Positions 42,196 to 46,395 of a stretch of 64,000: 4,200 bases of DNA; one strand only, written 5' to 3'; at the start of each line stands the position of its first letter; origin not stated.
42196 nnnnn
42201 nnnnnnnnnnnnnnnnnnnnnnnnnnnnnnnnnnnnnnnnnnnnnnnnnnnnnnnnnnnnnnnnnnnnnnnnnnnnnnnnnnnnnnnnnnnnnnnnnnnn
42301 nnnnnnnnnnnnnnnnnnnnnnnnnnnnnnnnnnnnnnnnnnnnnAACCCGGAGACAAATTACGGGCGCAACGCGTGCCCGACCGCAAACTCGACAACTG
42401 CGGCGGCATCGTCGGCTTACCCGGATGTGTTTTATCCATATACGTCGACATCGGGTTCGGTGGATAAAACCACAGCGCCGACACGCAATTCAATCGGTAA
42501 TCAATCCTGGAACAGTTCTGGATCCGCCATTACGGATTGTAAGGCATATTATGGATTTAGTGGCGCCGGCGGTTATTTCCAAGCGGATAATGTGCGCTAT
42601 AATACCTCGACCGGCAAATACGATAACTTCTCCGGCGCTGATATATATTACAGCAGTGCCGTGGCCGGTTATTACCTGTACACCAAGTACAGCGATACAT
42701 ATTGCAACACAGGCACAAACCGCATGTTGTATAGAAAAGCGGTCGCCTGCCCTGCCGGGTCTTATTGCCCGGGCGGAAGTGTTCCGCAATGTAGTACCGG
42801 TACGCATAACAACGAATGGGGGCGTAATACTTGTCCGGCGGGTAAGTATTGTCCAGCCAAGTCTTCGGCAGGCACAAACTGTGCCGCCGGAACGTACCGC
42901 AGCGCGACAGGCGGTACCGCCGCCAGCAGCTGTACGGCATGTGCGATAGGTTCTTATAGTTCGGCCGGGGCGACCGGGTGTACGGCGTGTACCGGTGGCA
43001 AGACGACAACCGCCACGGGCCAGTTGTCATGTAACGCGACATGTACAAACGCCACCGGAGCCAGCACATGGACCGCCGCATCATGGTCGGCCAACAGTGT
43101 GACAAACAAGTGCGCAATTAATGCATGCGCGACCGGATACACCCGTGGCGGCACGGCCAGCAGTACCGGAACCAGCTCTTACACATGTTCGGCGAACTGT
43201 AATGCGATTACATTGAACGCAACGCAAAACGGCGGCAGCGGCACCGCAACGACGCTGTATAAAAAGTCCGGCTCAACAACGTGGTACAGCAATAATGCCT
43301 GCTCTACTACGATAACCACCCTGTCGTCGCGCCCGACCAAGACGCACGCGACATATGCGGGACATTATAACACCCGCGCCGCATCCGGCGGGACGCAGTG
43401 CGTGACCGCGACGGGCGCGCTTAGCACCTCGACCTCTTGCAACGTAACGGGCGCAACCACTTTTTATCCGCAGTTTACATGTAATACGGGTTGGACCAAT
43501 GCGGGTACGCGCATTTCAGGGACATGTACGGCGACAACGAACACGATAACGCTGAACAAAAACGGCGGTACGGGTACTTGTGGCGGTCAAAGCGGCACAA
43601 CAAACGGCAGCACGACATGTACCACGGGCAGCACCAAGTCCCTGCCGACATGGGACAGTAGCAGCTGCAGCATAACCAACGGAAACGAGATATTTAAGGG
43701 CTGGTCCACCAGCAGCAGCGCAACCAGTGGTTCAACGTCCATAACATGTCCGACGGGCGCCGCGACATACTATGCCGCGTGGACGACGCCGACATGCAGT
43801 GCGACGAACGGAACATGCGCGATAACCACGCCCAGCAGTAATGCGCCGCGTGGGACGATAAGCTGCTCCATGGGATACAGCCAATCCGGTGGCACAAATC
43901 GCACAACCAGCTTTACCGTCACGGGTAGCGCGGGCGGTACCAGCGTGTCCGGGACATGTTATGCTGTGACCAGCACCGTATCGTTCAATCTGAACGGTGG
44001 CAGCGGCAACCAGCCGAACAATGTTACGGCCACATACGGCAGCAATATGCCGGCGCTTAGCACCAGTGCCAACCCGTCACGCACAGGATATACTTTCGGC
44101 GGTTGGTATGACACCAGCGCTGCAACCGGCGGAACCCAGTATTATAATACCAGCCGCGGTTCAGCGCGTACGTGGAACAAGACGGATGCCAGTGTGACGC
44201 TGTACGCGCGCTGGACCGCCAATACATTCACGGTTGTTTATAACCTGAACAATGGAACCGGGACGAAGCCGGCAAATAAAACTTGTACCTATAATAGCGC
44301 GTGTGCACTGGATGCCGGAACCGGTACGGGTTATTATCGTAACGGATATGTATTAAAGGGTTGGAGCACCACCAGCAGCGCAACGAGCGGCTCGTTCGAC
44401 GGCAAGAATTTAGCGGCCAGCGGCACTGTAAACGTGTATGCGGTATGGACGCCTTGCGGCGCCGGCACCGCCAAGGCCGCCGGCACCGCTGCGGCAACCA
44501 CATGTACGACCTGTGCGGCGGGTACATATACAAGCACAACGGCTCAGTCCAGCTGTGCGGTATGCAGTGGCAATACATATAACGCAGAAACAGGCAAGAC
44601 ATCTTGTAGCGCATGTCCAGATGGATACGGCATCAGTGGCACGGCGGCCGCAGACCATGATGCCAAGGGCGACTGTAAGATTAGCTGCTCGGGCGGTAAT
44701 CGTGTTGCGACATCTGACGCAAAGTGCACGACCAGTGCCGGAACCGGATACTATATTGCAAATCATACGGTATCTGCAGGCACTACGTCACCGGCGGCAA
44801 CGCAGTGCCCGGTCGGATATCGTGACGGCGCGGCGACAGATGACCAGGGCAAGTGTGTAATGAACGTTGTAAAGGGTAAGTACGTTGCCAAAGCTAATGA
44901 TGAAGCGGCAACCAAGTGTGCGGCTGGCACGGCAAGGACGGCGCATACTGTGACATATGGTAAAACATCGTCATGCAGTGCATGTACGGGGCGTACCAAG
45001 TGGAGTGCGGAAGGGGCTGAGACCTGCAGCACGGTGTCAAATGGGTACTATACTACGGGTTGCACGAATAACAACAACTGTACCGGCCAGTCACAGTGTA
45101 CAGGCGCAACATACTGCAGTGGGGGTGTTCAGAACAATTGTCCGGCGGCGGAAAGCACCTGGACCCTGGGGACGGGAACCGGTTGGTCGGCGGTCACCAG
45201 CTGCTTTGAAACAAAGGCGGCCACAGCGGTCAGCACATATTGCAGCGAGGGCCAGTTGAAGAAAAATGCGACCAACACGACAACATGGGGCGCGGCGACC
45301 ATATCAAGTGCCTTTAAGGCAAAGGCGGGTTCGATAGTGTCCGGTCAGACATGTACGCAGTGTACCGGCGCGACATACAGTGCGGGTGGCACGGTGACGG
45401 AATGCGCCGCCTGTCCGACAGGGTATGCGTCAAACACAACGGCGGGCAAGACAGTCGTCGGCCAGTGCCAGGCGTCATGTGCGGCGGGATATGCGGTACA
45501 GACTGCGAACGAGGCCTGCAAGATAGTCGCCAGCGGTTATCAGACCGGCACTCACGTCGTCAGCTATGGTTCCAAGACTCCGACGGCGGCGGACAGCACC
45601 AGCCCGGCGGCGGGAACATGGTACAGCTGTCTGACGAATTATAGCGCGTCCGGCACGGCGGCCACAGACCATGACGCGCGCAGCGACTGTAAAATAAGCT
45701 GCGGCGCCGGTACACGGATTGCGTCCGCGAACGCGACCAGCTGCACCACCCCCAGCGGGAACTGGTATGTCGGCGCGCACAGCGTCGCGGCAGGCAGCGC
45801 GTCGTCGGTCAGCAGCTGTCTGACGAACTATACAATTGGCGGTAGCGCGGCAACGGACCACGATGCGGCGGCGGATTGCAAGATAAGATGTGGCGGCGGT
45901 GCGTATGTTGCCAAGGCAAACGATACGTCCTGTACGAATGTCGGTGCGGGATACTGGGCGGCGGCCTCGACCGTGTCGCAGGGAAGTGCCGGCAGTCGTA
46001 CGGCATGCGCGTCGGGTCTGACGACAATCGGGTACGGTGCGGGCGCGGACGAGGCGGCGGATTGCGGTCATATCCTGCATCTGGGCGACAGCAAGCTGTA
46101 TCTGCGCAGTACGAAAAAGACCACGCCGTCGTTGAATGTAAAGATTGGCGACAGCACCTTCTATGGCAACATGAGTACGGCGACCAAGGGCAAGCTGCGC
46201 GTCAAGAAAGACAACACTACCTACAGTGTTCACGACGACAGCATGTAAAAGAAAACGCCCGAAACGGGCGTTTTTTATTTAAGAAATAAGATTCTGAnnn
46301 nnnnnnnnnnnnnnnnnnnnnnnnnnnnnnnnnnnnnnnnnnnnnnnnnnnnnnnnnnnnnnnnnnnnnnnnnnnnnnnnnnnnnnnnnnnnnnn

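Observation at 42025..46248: About 1400-aa secreted giant combining Cys-rich ephrin-receptor-like repeats with Listeria-Bacteroides (Flg_new) repeats, immediately downstream of rnpB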

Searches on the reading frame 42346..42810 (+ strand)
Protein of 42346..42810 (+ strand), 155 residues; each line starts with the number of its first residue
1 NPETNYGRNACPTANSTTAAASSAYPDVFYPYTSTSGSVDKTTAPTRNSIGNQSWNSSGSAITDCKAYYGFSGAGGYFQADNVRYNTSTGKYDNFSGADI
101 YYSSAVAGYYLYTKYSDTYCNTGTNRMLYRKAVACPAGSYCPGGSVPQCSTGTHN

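Call 25: search_protein_families(library=pfam, proteins=[window:42382-42759:+], max_evalue=1)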
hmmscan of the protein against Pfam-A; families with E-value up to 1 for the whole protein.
window:42382-42759:+ (126 aa): 1 family
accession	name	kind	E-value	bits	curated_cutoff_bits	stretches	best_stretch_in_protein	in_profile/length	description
PF08310.17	LGFP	-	0.069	14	22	1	69-110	7-48/53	LGFP repeat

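Call 62: search_solved_structures(query=A3, max_evalue=10)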
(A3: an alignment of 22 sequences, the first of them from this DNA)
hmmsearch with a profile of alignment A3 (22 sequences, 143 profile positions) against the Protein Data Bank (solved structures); distinct sequences matched with E-value up to 10: 9.
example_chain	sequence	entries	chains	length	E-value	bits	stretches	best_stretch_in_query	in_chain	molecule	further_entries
3jaj_6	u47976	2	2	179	0.16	15.7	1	21-79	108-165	SRP68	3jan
4ue5_C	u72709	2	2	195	0.19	15.4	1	21-79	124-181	SIGNAL RECOGNITION PARTICLE SUBUNIT SRP68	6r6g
5m73_C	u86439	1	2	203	0.2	15.3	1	21-79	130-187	Signal recognition particle subunit SRP68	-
4p3e_C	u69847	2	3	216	0.22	15.2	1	21-79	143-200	Signal recognition particle subunit SRP68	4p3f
6frk_u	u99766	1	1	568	0.87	13.2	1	21-79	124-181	Signal recognition particle subunit SRP68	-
8qvw_A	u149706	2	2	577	0.91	13.2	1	21-79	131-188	Signal recognition particle subunit SRP68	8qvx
7obr_u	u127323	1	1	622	0.98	13.1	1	21-79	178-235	Signal recognition particle subunit SRP68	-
7nfx_u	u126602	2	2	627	0.99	13.1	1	21-79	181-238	Signal recognition particle subunit SRP68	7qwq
7obq_u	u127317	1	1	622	1.1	13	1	21-79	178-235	Signal recognition particle subunit SRP68,Signal recognition particle subunit SRP68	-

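Call 68: predict_structure(alignment_id=A3)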
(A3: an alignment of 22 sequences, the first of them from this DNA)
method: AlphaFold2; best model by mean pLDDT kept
length: 155 residues; sequences in the alignment: 22
mean_pLDDT: 89.0   pTM: 0.82
mean pLDDT of the five models: 89.0, 86.8, 85.7, 82.7, 81.9
residues with pLDDT >= 90: 122; 70-90: 18; 50-70: 8; < 50: 7
segments of 3 or more residues with pLDDT < 50: 1-7
pLDDT, mean of each block of 10 residues (from residue 1): 47 93 93 93 95 71 90 97 94 95 97 93 94 95 94 79
secondary structure, 60 per line:
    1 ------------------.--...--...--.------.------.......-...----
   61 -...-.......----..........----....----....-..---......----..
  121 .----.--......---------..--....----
elements in order: E46-52 E66-72 E77-86 E91-94 E99-102 E109-114 E129-134
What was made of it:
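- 42376..42759 (+): Conserved Tyr-rich, Cys-poor globular β domain, aa 118-245. It is uncharacterised and is the candidate binding domain. AF2 of aa 108-262 gives mean pLDDT 89 and pTM 0.82, with 7 β strands (call 68).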

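Call 70: fold_search(model_id=the predicted structure, library=pdb)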
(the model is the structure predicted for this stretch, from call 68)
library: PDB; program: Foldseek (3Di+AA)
matches with E <= 10: 1; with E <= 0.001: 0
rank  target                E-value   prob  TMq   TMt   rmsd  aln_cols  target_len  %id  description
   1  1vr8                  8.9e+00  0.08  0.17  0.19   4.8        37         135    8  Crystal structure of GTP binding regulator (TM1622) from Thermotoga Maritima at 1.75 A resolution (released 2005-03-15)

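Call 73: fold_search(model_id=the predicted structure, library=viral)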
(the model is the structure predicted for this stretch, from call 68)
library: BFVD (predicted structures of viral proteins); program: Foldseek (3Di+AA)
matches with E <= 10: 15; with E <= 0.001: 0
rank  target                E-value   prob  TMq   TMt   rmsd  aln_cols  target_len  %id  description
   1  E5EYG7                3.2e+00  0.04  0.18  0.23  14.4        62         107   19  (no name in the UniProt tables at hand)
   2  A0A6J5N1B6            4.0e+00  0.08  0.21  0.34   5.4        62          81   16  Uncharacterized protein [uncultured Caudovirales phage]
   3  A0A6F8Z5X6            4.2e+00  0.03  0.21  0.15  13.1       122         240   11  P68 RBP/TagC-like beta-propeller domain-containing protein [Staphylococcus phage vB_SauS_JS02]
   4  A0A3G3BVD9            5.6e+00  0.03  0.14  0.07   3.6        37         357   14  S-adenosylmethionine decarboxylase proenzyme [Bacillus phage vB_BcoS-136]
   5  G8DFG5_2              5.6e+00  0.01  0.10  0.03  12.5        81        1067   10  (no name in the UniProt tables at hand)
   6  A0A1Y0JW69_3          5.9e+00  0.07  0.21  0.04   4.7        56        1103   11  (no name in the UniProt tables at hand)
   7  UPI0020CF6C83         5.9e+00  0.06  0.21  0.07   6.2        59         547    8  (no name look-up for this kind of identifier)
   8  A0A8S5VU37            6.6e+00  0.08  0.20  0.30   4.7        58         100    9  Uncharacterized protein [Ackermannviridae sp.]
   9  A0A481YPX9            7.8e+00  0.06  0.20  0.03   8.9        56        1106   20  Uncharacterized protein [Pithovirus LCDPAC02]
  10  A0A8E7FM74            7.8e+00  0.02  0.23  0.16  10.3       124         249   12  Tail fiber protein [Klebsiella phage Shaphc-TDM-1124-4]
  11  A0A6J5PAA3            8.3e+00  0.00  0.10  0.03  19.3       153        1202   14  Uncharacterized protein [uncultured Caudovirales phage]
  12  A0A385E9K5            8.8e+00  0.04  0.18  0.32   5.4        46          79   11  Uncharacterized protein [Caulobacter phage CcrPW]
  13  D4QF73                9.8e+00  0.02  0.15  0.12  13.7        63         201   17  Minor virion protein [Aeropyrum pernix bacilliform virus 1 (isolate -/Japan/Tanaka/2005)]
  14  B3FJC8                9.8e+00  0.01  0.14  0.17   8.6        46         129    9  Uncharacterized protein [Pseudomonas phage 201phi2-1]
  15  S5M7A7                9.8e+00  0.01  0.19  0.16  10.9       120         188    8  Uncharacterized protein [Sinorhizobium phage phiM12]

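Call 74: search_protein_families(library=pfam, alignment_id=A3, max_evalue=1)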
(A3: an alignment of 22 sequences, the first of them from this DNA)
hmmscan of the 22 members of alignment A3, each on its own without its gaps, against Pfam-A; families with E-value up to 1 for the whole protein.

A. member 1, seq(155 aa): 1 family
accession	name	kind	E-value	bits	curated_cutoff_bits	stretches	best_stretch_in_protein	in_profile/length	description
PF08310.17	LGFP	-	0.078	13.8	22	1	81-122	7-48/53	LGFP repeat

B. families by the number of members that match (of 22 scanned): 7 families
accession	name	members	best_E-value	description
PF25016.1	EGF_Pikachurin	1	0.066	Pikachurin, EGF-like domain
PF08310.17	LGFP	1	0.078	LGFP repeat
PF17973.7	bMG10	1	0.12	Bacterial Alpha-2-macroglobulin MG10 domain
PF06432.16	GPI2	1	0.15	Phosphatidylinositol N-acetylglucosaminyltransferase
PF23091.2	TNFR_ELAPOR1_6th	1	0.2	ELAPOR1-like, TNF receptor-like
PF14854.11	LURAP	1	0.56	Leucine rich adaptor protein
PF18193.7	Fibrillin_U_N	1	0.56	Fibrillin 1 unique N-terminal domain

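Call 83: find_homologous_proteins(query=A3, max_evalue=0.001)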
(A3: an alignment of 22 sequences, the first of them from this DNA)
Query A3 (22 sequences) (155 aa, profile of the alignment): 1 proteins with E <= 0.001 among 758 candidates.
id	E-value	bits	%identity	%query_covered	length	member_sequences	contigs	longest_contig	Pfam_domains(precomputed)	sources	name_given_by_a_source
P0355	7.2e-48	181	81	96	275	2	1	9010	-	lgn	-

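Call 87: search_dna_similar(query=window:42346-42810:+, collection=phages, mode=protein, max_evalue=0.001, max_rows=5)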
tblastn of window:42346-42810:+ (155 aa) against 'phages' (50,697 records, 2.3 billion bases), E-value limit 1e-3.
No match.
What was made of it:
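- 42376..42759 (+): Nothing matches it in Pfam (best E 0.066; calls 25, 74), in a PDB profile search (best E 0.16; call 62), in Foldseek PDB (best E 8.9; call 70), in BFVD (best E 3.2; call 73) or in phage genomes (call 87).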

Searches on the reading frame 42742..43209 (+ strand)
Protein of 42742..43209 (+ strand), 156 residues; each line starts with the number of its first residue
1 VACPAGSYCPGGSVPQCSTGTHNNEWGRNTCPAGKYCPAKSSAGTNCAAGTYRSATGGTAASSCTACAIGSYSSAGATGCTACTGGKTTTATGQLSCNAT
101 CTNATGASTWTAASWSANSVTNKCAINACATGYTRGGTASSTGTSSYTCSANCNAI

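Call 25: search_protein_families(library=pfam, proteins=[window:42742-43209:+], max_evalue=1)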
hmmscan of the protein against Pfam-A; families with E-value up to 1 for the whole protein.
window:42742-43209:+ (156 aa): 3 families
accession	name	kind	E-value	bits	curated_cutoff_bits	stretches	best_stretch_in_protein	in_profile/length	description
PF07562.20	NCD3G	-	0.0023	18.2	38.9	1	44-86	7-51/54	Nine Cysteines Domain of family 3 GPCR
PF07699.19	Ephrin_rec_like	-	0.029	14.6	23.1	1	59-93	6-41/48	Tyrosine-protein kinase ephrin type A/B receptor-like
PF00020.24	TNFR_c6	-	0.43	11.5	29.4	1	47-72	1-26/39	TNFR/NGFR cysteine-rich region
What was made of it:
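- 42760..43200 (+): Cys-rich TNFR/ephrin-receptor-like modules, aa 246-392 (15 Cys). Only weak Pfam matches: NCD3G E = 0.0023, Ephrin_rec_like 14.6 bits, TNFR_c6 E = 0.43 (call 25).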

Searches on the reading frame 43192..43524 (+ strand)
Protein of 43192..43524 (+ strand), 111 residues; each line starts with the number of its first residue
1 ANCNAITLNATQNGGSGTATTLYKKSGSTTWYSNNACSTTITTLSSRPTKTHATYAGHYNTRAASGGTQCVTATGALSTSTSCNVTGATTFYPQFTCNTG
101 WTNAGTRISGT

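Call 25: search_protein_families(library=pfam, proteins=[window:43192-43524:+], max_evalue=1)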
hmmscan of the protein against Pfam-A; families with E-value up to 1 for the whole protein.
window:43192-43524:+ (111 aa): 0 families
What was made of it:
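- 43201..43485 (+): Degenerate Flg_new-like repeat 1, aa 393-487. Pfam does not detect it (call 25).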

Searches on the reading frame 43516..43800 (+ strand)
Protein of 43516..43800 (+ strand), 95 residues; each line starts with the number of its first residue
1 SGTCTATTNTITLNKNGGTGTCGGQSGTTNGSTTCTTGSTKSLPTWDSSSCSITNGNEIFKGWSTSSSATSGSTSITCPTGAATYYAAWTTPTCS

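Call 25: search_protein_families(library=pfam, proteins=[window:43516-43800:+], max_evalue=1)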
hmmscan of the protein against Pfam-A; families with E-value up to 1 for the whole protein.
window:43516-43800:+ (95 aa): 1 family
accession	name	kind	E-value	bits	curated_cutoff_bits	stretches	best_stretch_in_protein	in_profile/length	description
PF09479.16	Flg_new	-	0.011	16.3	27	1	10-87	2-64/65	Listeria-Bacteroides repeat domain (List_Bact_rpt)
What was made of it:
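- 43543..43776 (+): Flg_new repeat 2, aa 507-584. PF09479 scores 16.3 bits and covers profile positions 2-64 of 65 (call 25).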

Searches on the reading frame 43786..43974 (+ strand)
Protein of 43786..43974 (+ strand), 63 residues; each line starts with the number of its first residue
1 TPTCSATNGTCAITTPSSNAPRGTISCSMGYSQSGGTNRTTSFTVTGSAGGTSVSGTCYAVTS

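Call 25: search_protein_families(library=pfam, proteins=[window:43786-43974:+], max_evalue=1)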
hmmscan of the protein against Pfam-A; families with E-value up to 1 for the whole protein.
window:43786-43974:+ (63 aa): 1 family
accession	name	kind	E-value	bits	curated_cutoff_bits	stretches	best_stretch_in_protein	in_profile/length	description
PF10572.14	UPF0556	-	0.092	13.2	25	1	22-49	16-43/123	UPF0556 domain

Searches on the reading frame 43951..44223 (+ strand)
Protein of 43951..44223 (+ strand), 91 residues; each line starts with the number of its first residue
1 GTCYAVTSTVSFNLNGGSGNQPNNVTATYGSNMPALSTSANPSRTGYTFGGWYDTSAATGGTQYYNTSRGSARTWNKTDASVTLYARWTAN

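Call 25: search_protein_families(library=pfam, proteins=[window:43951-44223:+], max_evalue=1)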
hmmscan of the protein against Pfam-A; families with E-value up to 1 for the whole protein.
window:43951-44223:+ (91 aa): 1 family
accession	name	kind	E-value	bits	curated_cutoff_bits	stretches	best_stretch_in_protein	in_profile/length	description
PF09479.16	Flg_new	-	3.2e-12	46.8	27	1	9-86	2-64/65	Listeria-Bacteroides repeat domain (List_Bact_rpt)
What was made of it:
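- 43975..44208 (+): Flg_new repeat 3, aa 651-728. This is the best copy. PF09479 scores 46.8 bits, E = 3.2e-12 (call 25).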

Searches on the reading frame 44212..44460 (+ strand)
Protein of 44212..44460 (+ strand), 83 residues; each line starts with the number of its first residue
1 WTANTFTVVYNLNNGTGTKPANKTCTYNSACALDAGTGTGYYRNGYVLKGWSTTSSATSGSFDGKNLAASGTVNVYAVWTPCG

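Call 25: search_protein_families(library=pfam, proteins=[window:44212-44460:+], max_evalue=1)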
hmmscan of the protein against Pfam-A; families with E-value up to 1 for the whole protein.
window:44212-44460:+ (83 aa): 1 family
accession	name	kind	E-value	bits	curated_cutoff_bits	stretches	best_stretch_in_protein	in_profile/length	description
PF09479.16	Flg_new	-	1.3e-05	25.6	27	1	6-77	1-64/65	Listeria-Bacteroides repeat domain (List_Bact_rpt)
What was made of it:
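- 44227..44442 (+): Flg_new repeat 4, aa 735-806. PF09479 scores 25.6 bits, E = 1.3e-5 (call 25).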

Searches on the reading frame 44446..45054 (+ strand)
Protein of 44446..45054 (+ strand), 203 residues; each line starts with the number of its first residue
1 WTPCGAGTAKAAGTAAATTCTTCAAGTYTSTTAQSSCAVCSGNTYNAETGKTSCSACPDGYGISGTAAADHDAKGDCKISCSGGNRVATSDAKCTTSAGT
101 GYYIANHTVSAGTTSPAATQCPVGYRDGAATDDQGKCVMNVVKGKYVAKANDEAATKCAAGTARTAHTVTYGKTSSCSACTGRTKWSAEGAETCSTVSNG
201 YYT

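Call 25: search_protein_families(library=pfam, proteins=[window:44446-45054:+], max_evalue=1)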
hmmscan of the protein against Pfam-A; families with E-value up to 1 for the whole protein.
window:44446-45054:+ (203 aa): 1 family
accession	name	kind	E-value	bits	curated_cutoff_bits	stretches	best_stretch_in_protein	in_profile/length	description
PF07699.19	Ephrin_rec_like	-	2e-07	31.2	23.1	2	26-60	1-34/48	Tyrosine-protein kinase ephrin type A/B receptor-like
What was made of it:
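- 44455..45627 (+): Second Cys-rich array, aa 811-1201 (30 Cys). It includes the best Ephrin_rec_like match at aa 833-867 (nt 44521-44625). PF07699 scores 31.2 bits, E = 2e-7, on the fragment (call 25).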

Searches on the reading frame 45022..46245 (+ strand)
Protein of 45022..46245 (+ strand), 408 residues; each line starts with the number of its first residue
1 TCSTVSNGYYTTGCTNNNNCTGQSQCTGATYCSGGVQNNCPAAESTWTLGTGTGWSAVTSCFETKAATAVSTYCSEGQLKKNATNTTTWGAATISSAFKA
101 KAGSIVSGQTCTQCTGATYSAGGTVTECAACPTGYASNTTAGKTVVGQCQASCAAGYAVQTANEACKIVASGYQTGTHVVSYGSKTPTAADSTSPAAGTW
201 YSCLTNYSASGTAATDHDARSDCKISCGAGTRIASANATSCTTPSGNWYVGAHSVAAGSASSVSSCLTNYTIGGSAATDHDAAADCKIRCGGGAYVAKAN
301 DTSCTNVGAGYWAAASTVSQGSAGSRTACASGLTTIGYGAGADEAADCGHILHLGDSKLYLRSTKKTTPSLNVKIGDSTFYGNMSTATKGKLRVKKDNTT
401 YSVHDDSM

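Call 25: search_protein_families(library=pfam, proteins=[window:45022-46245:+], max_evalue=1)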
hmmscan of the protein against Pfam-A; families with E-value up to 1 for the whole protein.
window:45022-46245:+ (408 aa): 1 family
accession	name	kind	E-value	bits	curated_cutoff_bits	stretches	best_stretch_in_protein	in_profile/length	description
PF25098.1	PEX18_PEX21_C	-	0.26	11.8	25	1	363-402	20-59/68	PEX18/PEX21 C-terminal domain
